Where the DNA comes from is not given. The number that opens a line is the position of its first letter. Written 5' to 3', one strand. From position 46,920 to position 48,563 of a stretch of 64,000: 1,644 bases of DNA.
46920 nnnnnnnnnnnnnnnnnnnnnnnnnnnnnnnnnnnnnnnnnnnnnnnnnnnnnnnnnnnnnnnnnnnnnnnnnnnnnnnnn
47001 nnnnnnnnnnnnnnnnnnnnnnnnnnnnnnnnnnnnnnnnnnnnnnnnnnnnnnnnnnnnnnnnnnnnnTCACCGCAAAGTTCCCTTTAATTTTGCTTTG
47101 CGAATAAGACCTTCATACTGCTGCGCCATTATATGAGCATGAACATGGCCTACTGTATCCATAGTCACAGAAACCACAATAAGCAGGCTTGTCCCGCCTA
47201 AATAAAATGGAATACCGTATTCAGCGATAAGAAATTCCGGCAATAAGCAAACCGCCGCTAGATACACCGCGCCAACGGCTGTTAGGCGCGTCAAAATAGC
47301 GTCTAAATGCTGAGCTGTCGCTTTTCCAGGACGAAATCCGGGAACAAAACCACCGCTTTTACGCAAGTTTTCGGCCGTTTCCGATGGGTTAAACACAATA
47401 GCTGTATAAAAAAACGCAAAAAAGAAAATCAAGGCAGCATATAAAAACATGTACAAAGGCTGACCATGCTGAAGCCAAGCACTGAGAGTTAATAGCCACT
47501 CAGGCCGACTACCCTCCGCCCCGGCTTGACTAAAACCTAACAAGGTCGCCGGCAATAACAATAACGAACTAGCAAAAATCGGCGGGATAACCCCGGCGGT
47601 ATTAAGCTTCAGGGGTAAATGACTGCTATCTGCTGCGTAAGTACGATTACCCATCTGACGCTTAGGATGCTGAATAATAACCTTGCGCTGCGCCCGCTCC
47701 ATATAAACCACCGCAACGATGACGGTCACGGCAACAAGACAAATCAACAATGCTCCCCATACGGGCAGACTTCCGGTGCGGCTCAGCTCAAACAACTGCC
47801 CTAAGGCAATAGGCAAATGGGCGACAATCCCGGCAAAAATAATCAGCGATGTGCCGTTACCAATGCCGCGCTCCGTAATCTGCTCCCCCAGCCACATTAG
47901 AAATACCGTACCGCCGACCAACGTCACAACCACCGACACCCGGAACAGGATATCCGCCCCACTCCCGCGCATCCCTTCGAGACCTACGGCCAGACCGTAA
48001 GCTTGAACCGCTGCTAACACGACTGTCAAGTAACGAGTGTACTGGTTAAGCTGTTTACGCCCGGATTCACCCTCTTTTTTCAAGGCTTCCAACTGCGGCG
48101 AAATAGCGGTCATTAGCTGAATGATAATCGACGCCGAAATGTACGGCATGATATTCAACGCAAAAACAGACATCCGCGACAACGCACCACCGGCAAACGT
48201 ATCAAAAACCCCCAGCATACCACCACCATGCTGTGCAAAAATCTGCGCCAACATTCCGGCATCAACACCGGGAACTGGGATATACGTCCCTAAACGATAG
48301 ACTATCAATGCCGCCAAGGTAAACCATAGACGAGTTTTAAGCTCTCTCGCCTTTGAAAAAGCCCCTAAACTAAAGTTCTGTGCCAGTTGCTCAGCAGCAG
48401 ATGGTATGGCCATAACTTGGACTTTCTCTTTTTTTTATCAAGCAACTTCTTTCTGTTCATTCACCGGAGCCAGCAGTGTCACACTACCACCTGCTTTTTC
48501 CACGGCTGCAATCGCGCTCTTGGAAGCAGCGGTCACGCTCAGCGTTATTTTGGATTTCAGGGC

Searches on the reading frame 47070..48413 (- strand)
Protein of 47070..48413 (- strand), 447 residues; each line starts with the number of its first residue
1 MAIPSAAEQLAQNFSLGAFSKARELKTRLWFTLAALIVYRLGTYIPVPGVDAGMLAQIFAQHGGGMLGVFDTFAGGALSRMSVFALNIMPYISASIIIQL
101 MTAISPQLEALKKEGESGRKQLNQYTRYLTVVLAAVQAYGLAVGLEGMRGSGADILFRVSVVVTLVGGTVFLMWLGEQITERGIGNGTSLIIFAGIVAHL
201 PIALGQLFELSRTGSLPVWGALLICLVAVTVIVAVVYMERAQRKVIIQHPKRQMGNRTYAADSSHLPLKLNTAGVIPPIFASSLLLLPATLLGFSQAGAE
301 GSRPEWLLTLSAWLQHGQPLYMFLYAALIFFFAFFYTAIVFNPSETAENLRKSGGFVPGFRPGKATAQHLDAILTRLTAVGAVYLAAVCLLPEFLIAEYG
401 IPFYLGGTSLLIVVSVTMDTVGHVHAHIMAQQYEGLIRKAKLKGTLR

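Call 22: search_protein_families(library=pfam, proteins=[window:47070-48413:-])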
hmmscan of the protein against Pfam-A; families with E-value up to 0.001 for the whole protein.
window:47070-48413:- (447 aa): 1 family
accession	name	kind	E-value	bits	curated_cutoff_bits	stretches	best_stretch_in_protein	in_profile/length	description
PF00344.25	SecY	-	1.4e-115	386.3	32.2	1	82-421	1-306/306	SecY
